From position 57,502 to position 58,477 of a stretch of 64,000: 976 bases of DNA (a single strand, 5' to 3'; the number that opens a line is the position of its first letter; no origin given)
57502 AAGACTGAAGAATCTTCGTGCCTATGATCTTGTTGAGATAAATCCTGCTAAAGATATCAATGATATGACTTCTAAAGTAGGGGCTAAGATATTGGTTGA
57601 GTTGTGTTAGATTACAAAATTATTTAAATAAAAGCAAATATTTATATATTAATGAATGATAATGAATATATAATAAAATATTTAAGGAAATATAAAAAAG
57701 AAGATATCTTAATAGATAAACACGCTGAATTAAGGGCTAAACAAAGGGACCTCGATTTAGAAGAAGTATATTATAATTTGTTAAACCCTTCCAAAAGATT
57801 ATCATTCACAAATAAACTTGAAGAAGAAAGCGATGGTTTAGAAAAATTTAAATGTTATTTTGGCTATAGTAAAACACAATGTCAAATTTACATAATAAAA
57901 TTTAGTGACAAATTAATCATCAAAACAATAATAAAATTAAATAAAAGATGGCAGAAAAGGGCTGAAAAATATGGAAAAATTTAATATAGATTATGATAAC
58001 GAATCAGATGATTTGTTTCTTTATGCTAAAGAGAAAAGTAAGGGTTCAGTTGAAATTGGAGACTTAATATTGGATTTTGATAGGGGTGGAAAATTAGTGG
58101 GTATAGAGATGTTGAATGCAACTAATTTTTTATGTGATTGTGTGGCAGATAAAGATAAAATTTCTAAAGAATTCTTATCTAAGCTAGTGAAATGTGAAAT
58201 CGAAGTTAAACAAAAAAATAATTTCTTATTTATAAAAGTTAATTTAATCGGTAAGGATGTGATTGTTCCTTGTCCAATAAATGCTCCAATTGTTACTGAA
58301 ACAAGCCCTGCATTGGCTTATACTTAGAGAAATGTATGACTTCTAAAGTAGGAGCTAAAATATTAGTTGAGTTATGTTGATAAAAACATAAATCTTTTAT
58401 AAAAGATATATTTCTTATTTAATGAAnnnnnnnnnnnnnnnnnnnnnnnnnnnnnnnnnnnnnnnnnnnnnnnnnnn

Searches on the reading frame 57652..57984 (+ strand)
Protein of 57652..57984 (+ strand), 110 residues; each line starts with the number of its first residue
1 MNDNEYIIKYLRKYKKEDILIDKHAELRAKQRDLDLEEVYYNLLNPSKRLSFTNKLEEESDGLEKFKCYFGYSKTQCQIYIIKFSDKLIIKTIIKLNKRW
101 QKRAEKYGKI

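Call 44: search_protein_families(library=pfam, proteins=[window:57652-57984:+], max_evalue=0.01)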
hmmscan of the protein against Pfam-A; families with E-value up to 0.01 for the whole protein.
window:57652-57984:+ (110 aa): 1 family
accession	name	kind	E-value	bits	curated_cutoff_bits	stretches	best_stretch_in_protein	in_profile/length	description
PF14076.12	DUF4258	-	0.0041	17.8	25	1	23-92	3-68/71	Domain of unknown function (DUF4258)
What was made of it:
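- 57652..58327 (+): Second case, cargo: two overlapping small ORFs (110 aa and 118 aa; GC 23% and 29%), a toxin-antitoxin-like pair. DUF4258 E=0.004, below the Pfam cut-off (call 44).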

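Call 78: search_protein_families(library=phrogs, proteins=[window:57652-57984:+], max_evalue=0.01)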
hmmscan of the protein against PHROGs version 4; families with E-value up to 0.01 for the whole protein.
window:57652-57984:+ (110 aa): 0 families

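Call 79: search_protein_families(library=padloc, proteins=[window:57652-57984:+], max_evalue=0.01)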
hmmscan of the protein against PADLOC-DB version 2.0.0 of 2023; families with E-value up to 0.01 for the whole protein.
window:57652-57984:+ (110 aa): 0 families

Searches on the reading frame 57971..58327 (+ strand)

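Call 44: search_protein_families(library=pfam, proteins=[window:57971-58327:+], max_evalue=0.01)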
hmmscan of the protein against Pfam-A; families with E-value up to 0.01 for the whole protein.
window:57971-58327:+ (118 aa): 1 family
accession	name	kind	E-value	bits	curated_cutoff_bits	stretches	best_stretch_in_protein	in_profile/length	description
PF10049.14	DUF2283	-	6.6e-10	39.4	23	1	6-50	2-48/49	Protein of unknown function (DUF2283)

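Call 78: search_protein_families(library=phrogs, proteins=[window:57971-58327:+], max_evalue=0.01)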
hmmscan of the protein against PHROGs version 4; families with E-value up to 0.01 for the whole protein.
window:57971-58327:+ (118 aa): 0 families

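Call 79: search_protein_families(library=padloc, proteins=[window:57971-58327:+], max_evalue=0.01)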
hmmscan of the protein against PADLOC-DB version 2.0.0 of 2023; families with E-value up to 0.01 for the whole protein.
window:57971-58327:+ (118 aa): 0 families
